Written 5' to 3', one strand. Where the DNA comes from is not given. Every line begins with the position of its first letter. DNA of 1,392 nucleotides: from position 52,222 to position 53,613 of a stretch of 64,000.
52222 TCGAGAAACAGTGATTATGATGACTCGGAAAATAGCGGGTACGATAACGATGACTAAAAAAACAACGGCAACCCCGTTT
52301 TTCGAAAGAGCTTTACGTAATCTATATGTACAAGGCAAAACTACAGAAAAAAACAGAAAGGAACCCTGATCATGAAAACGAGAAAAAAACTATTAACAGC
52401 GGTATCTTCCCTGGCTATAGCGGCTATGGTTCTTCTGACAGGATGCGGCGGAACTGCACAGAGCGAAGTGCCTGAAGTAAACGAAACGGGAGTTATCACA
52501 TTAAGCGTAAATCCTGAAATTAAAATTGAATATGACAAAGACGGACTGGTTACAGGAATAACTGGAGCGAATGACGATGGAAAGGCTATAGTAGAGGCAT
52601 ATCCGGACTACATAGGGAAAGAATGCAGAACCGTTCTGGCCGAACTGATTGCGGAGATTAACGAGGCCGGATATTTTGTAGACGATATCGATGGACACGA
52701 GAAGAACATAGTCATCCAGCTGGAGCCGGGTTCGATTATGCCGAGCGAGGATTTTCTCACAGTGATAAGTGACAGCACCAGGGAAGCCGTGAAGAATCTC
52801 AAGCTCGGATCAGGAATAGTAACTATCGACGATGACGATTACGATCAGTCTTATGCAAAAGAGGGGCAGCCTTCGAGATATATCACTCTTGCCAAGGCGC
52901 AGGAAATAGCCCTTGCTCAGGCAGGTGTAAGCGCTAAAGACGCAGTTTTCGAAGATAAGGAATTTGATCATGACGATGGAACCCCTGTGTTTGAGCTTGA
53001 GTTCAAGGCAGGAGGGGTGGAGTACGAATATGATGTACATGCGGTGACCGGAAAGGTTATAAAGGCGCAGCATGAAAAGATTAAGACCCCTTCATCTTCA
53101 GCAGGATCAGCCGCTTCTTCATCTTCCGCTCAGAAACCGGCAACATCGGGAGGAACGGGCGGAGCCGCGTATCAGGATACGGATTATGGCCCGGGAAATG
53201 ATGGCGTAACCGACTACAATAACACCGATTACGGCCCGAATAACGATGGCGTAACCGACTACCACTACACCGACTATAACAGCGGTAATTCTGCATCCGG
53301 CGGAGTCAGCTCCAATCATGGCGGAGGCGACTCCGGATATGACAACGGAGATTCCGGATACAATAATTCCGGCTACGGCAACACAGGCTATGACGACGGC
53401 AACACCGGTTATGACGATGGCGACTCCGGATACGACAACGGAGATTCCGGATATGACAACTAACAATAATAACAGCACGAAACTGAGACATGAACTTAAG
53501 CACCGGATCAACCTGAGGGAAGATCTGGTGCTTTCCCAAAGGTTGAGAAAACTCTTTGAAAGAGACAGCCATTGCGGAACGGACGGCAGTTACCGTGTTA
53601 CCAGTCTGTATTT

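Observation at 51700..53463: Anti-sigma factor and neighbouring lipoprotein share an Asn-Pro ectodomain and unusual SGY(D/N) repeat tails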

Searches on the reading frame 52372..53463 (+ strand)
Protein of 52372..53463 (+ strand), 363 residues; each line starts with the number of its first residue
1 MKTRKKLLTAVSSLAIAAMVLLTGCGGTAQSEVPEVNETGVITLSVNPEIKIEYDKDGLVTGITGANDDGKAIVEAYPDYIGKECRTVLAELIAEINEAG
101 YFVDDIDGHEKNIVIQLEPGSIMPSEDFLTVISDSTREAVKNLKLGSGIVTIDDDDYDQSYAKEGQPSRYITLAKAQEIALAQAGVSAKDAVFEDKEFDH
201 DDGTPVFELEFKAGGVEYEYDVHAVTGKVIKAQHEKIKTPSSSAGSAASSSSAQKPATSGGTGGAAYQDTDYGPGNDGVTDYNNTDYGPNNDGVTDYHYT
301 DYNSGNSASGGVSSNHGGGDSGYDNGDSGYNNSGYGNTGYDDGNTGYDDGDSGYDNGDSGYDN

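Call 3: search_protein_families(library=pfam, proteins=[window:52372-53463:+], max_evalue=0.1)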
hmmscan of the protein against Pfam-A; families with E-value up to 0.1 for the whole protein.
window:52372-53463:+ (363 aa): 2 families
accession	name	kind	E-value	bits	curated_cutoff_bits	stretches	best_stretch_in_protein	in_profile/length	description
PF23750.1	RsgI_M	-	2.2e-14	54.6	25.3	1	41-169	3-127/133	Anti-sigma factor RsgI-like central domain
PF03413.25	PepSY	-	1.8e-10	41.4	24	1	171-231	2-58/60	Peptidase propeptide and YPEB domain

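Call 4: search_protein_families(library=ncbifam, proteins=[window:52372-53463:+], max_evalue=0.1)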
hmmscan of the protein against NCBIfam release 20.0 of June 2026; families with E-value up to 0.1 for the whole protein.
window:52372-53463:+ (363 aa): 1 family
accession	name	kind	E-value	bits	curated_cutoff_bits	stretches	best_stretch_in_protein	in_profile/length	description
NF058595.1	invert_tail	domain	0.094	13.1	37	1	3-36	50-83/113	lipo-invert putative C-terminal anchoring domain-containing protein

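Call 9: find_homologous_proteins(query=window:52372-53463:+)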
Query window:52372-53463:+ (363 aa): 1252 proteins with E <= 0.001 among 8000 candidates; the best 120 are listed.
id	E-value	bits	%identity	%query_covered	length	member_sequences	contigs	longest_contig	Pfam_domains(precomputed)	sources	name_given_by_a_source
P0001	2.8e-231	785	99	100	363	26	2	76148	PF23750.2,PF03413.26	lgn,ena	-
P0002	1.0e-159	550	72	96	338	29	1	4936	PF23750.2,PF03413.26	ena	-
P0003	2.9e-147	509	68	98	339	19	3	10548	PF23750.2,PF03413.26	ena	-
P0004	9.0e-147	507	73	92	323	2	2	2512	PF23750.2,PF03413.26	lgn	-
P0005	2.8e-145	502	59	98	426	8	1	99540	PF23750.2,PF03413.26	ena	-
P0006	4.8e-145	502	60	98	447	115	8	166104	PF23750.2,PF03413.26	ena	-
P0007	3.9e-144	499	66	98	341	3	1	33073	PF23750.2,PF03413.26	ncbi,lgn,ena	-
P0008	1.5e-143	497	57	98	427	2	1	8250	PF23750.2,PF03413.26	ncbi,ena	-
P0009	2.2e-140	486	58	98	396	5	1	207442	PF23750.2,PF03413.26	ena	-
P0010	5.3e-140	485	58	99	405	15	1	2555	PF23750.2,PF03413.26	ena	-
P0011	9.8e-140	484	63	98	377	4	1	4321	PF23750.2,PF03413.26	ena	-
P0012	1.3e-139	484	55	98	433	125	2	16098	PF23750.2,PF03413.26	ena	-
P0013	7.6e-139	481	53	65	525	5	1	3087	PF27100.1,PF23750.2,PF03413.26,PF10387.15,PF13670.13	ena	-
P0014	1.3e-138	481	59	100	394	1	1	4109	PF23750.2,PF03413.26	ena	-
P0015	3.0e-136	473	61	98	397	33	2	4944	PF23750.2,PF03413.26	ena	-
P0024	3.9e-133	462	56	68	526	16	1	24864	PF23750.2,PF03413.26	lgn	-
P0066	1.1e-121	425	52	69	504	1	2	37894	PF23750.2,PF03413.26,PF13670.13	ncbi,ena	-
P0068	2.3e-121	424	58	65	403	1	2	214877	PF27100.1,PF23750.2,PF03413.26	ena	-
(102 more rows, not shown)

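Call 13: find_related_loci(query=window:52372-53463:+, collection=genome_contigs, flank=8000)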
Query window:52372-53463:+ (363 aa) in genome_contigs; peptide patterns used: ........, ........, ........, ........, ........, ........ (x = any residue, [..] = any of these).
82 stretches matched a pattern; 23 encode a relative of the query (tblastn E <= 1e-3); 23 distinct loci.
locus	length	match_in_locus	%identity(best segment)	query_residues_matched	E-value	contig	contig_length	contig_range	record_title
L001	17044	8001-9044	95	1-363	0e+0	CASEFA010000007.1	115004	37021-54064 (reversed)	uncultured Firmicutes bacterium isolate A80_L4_355355_idba_bin.65 genome assembly, contig: A80_L4_355355_idba_bin.65.fa_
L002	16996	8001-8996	99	1-332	0e+0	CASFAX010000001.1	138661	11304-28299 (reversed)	uncultured Firmicutes bacterium isolate A23_L1_391391_idba_bin.82 genome assembly, contig: A23_L1_391391_idba_bin.82.fa_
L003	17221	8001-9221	68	1-356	2e-142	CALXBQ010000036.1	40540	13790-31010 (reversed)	MAG: uncultured Clostridia bacterium isolate E27__bin20 genome assembly, contig: E27__k127_933274, whole genome shotgun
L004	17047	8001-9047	60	1-362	1e-128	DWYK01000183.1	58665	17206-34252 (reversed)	MAG TPA_asm: Candidatus Merdibacter merdigallinarum isolate ChiGjej6B6-453 ChiGjej6B6M5__C292137_L58665_SAMN08009849, wh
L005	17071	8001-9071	59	1-361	1e-127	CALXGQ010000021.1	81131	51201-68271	MAG: uncultured Clostridia bacterium isolate E08__bin50 genome assembly, contig: E08__k127_4215309, whole genome shotgun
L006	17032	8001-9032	60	1-349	2e-127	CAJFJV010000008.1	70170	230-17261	uncultured Ruminococcaceae bacterium isolate Chicken_20_mag_175 genome assembly, contig: MAGpy_11413_20_idba_bin_175_fas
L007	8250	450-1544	57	1-356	1e-126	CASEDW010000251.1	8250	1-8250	uncultured Eubacteriales bacterium isolate Batch2_idba_bin.1416 genome assembly, contig: Batch2_idba_bin.1416.fa_k87_294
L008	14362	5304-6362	63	1-355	8e-125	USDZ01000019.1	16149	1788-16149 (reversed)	uncultured Ruminococcaceae bacterium isolate UMGS1623 genome assembly, contig: NODE_1794_length_16149_cov_6.574251, whol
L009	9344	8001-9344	59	1-349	5e-124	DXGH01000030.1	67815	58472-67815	MAG TPA_asm: Candidatus Acetatifactor stercoripullorum isolate CHK195-6426 CHK195__C117394_L67815_SAMEA5754839, whole ge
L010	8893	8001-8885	65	1-297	4e-116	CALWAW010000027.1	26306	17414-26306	MAG: uncultured Lachnospiraceae bacterium isolate E0_DM__bin114 genome assembly, contig: E0_DM__k127_925533, whole genom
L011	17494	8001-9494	55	1-355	2e-116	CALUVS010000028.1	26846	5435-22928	MAG: uncultured Traorella sp. isolate BRZ_MB__bin103 genome assembly, contig: BRZ_MB__NODE_2428_length_26846_cov_8.00806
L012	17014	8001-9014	58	1-361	1e-115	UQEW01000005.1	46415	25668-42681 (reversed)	uncultured Clostridiales bacterium isolate UMGS207 genome assembly, contig: NODE_305_length_46415_cov_5.23736, whole gen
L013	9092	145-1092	54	1-356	6e-112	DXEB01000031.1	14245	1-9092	MAG TPA_asm: Candidatus Anaerotignum merdipullorum isolate CHK190-6203 CHK190__C94877_L14245_SAMEA5754834, whole genome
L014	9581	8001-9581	63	1-305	7e-111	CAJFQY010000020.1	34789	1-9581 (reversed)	Candidatus Pararuminococcus gallinarum isolate Chicken_15_mag_192 genome assembly, contig: MAGpy_11413_15_idba_bin_192_f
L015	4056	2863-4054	62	1-361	7e-112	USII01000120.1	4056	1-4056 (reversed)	uncultured Clostridiales bacterium isolate UMGS1746 genome assembly, contig: NODE_8397_length_4056_cov_2.540115, whole g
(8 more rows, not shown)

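Call 23: search_solved_structures(query=window:52372-53463:+, max_evalue=1, show_alignments=2)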
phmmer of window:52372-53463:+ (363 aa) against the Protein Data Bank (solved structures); distinct sequences matched with E-value up to 1: 3.
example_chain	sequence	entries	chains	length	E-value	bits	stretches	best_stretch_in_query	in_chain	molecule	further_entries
9vy3_A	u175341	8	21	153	0.014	18.1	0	182-260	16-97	Propeptide, PepSY amd peptidase M4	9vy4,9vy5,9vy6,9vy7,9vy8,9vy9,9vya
8t9n_A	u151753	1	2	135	0.26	14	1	46-102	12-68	Anti-sigma-I factor RsgI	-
7mcd_A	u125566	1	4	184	0.82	12.3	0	128-162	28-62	AI-designed TIM-barrel F15C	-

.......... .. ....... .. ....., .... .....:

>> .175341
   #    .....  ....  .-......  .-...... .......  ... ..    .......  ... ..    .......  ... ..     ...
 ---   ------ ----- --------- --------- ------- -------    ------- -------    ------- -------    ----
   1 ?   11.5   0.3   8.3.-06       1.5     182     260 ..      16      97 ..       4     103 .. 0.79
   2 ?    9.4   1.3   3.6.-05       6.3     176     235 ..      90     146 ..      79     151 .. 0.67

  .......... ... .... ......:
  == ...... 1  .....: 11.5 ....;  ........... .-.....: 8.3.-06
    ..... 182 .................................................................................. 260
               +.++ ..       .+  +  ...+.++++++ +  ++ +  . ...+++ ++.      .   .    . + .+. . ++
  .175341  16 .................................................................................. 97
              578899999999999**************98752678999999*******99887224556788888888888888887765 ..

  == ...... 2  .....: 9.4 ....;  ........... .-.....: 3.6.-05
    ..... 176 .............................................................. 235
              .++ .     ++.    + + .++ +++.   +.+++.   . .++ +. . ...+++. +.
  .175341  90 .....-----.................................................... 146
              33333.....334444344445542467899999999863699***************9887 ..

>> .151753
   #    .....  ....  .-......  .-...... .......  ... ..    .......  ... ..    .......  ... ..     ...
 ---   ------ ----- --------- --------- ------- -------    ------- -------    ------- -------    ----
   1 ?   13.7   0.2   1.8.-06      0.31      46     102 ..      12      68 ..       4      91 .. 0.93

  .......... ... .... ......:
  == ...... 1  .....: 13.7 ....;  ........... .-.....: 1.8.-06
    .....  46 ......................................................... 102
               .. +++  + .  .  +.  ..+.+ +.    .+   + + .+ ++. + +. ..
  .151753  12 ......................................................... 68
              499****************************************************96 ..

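Call 37: predict_structure(alignment_id=A1)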
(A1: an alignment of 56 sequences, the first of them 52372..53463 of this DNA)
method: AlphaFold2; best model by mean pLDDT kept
length: 363 residues; sequences in the alignment: 56
mean_pLDDT: 70.6   pTM: 0.57
mean pLDDT of the five models: 70.6, 68.9, 68.1, 66.6, 63.1
residues with pLDDT >= 90: 134; 70-90: 64; 50-70: 33; < 50: 132
segments of 3 or more residues with pLDDT < 50: 1-6, 8-31, 250-253, 260-264, 266-331, 333-347, 361-363
pLDDT, mean of each block of 10 residues (from residue 1): 47 42 45 65 88 95 93 87 94 89 72 87 91 89 82 93 90 96 93 91 94 95 93 88 55 50 47 42 41 39 43 42 45 47 46 53 49
secondary structure, 60 per line:
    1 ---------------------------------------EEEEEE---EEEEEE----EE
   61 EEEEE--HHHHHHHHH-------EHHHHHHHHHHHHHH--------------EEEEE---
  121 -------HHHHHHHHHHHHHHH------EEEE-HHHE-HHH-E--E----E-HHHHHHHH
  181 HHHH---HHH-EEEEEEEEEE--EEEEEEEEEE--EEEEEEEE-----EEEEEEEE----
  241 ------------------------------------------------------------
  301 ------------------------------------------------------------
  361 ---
elements in order: E40-45 E49-54 E59-65 H68-76 H85-98 E113-117 H128-142 E149-152 H173-184 E192-201 E204-213 E216-223 E229-236

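Call 45: fold_search(model_id=the predicted structure, library=pdb)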
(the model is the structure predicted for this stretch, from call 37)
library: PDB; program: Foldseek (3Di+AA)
matches with E <= 10: 579; with E <= 0.001: 2
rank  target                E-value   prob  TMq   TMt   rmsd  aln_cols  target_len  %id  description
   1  8t9n_B                1.6e-05  1.00  0.26  0.76   3.2       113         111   18  Bacillus subtilis RsgI GGG mutant (released 2023-09-20)
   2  8t9n_A                1.2e-04  1.00  0.25  0.61   3.4       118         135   19  Bacillus subtilis RsgI GGG mutant (released 2023-09-20)
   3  4exr                  2.5e-03  0.99  0.16  0.37  12.1       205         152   13  Crystal structure of a putative lipoprotein (CD1622) from Clostridium difficile 630 at 1.85 A resolution (released 2012-06-27)
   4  8hdj_F                1.3e-02  0.99  0.24  0.49   6.4       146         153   18  Periplasmic domain of RsgI2 of Clostridium thermocellum (released 2023-05-17)
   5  8t8d_C                4.7e-02  0.15  0.08  0.13  23.2       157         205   10  Structure of Helicobacter pylori adhesin A, HpaA (released 2024-01-31)
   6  5boi                  8.1e-02  0.23  0.14  0.22  16.1       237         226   10  Bacillus megaterium YpeB C-terminal domain (released 2015-08-12)
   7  8t8d_D                9.1e-02  0.11  0.09  0.15  21.2       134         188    8  Structure of Helicobacter pylori adhesin A, HpaA (released 2024-01-31)
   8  8t8d_B                1.1e-01  0.09  0.08  0.14  21.1       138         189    9  Structure of Helicobacter pylori adhesin A, HpaA (released 2024-01-31)
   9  8t8d_A                1.5e-01  0.08  0.08  0.13  21.1       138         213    9  Structure of Helicobacter pylori adhesin A, HpaA (released 2024-01-31)
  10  6a27_B                2.0e-01  0.09  0.11  0.17  13.2       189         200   10  Crystal structure of PprA W183R mutant form 1 (released 2018-12-26)
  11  3coy_A                2.1e-01  0.15  0.13  0.16  16.1       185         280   12  Crystal Structure of Mycobacterium Tuberculosis Pantothenate Synthetase at 2.05 Ang resolution- in complex with sulpho (released 2008-10-07)
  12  8di0_C                3.6e-01  0.10  0.10  0.08  16.1       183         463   10  Bfo2290: Tannerella forsythia chondroitin sulfate A sulfatase (released 2022-08-17)
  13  2o5n_B                3.6e-01  0.04  0.10  0.12  17.7       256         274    8  Crystal structure of a Viral Glycoprotein (released 2007-09-25)
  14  2cwu_A                4.5e-01  0.41  0.13  0.08   5.9        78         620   18  Substrate schiff-base intermediate of copper amine oxidase from arthrobacter globiformis (released 2006-05-02)
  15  6b12_B                5.1e-01  0.66  0.11  0.23   3.2        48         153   21  Structure of Tne2 in complex with Tni2 (released 2017-12-20)
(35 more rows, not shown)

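Call 68: find_encoding_contigs(protein=P0024, flank=7000, max_places=1)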
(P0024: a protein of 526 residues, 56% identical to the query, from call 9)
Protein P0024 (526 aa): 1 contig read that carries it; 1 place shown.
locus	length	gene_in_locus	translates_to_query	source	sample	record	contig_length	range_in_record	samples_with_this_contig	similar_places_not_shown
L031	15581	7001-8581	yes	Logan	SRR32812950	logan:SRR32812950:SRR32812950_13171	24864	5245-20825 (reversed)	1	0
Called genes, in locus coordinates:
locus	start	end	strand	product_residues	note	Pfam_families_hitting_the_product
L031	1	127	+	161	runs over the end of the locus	-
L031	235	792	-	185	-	PF14277:DUF4364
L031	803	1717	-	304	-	PF04204:HTS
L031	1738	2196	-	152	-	PF22811:Zn_ribbon_NrdR, PF03477:ATP-cone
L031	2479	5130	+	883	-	-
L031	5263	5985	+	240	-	PF04542:Sigma70_r2 (weak)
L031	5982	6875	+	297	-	-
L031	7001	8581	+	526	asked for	PF23750:RsgI_M, PF03413:PepSY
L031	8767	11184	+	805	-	PF02190:LON_substr_bdg, PF07726:AAA_3 (faint), PF07724:AAA_2 (weak), PF00004:AAA, PF07728:AAA_5, PF22667:Lon_lid, PF05362:Lon_C, PF13541:ChlI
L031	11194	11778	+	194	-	PF03193:RsgA_GTPase (faint), PF02421:FeoB_N, PF00350:Dynamin_N (faint), PF01926:MMR_HSR1, PF00009:GTP_EFTU (weak)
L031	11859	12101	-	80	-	PF01084:Ribosomal_S18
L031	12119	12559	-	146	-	PF00436:SSB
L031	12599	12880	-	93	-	PF01250:Ribosomal_S6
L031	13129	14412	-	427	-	PF00668:Condensation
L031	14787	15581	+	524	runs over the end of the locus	PF01943:Polysacc_synt, PF13440:Polysacc_synt_3, PF03023:MurJ (weak)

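Call 69: find_encoding_contigs(protein=P0066, flank=7000, max_places=1)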
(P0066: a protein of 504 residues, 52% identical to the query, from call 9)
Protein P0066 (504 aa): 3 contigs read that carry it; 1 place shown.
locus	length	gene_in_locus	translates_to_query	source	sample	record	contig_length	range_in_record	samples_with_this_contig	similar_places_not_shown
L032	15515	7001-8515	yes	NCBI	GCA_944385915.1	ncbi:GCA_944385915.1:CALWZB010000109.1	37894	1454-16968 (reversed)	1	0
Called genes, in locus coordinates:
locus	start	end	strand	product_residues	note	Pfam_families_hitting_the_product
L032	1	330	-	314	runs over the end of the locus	PF02355:SecD_SecF_C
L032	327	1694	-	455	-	PF22599:SecDF_P1_head, PF02355:SecD_SecF_C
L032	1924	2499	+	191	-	PF06177:QueT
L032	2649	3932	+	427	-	PF01595:CNNM, PF00571:CBS (weak), PF03471:CorC_HlyC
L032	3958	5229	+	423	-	PF01595:CNNM, PF00571:CBS (faint), PF03471:CorC_HlyC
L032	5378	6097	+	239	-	PF04542:Sigma70_r2 (weak)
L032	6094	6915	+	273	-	-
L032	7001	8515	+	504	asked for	PF13670:PepSY_2 (faint), PF23750:RsgI_M, PF03413:PepSY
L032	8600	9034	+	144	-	-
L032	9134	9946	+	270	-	PF00882:Zn_dep_PLPC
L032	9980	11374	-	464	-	PF01554:MatE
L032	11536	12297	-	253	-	PF08874:DUF1835 (weak), PF12395:DUF3658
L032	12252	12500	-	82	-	-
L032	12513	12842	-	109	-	PF19524:DUF6054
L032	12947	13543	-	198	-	PF05067:Mn_catalase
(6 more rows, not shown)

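Call 70: find_encoding_contigs(protein=P0068, flank=7000, max_places=1)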
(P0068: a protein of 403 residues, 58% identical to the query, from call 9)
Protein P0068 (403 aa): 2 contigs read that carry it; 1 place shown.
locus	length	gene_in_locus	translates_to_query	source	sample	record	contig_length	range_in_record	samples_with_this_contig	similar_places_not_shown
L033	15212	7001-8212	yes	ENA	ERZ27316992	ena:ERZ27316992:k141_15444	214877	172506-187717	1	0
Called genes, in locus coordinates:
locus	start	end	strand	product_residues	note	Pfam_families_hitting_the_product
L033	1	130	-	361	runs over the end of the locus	PF00196:GerE (faint), PF01047:MarR (weak), PF08279:HTH_11 (weak), PF12802:MarR_2 (weak), PF13404:HTH_AsnC-type (faint), PF13412:HTH_24, PF00294:PfkB, PF08543:Phos_pyr_kin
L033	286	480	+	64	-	-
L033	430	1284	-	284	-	-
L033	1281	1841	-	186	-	PF04542:Sigma70_r2 (weak), PF08281:Sigma70_r4_2 (weak)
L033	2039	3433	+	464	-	PF01336:tRNA_anti-codon, PF00152:tRNA-synt_2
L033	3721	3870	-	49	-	-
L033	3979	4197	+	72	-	PF12844:HTH_19 (weak), PF13560:HTH_31, PF01381:HTH_3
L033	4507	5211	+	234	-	PF08348:PAS_6, PF13309:HTH_22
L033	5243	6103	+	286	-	PF04542:Sigma70_r2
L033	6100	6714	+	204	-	PF23750:RsgI_M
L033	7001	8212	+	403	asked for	PF23750:RsgI_M, PF27100:DcsG_N (faint), PF03413:PepSY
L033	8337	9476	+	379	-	PF03447:NAD_binding_3, PF00742:Homoserine_dh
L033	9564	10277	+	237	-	PF09335:VTT_dom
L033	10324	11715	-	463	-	PF01554:MatE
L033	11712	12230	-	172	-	PF05683:Fumerase_C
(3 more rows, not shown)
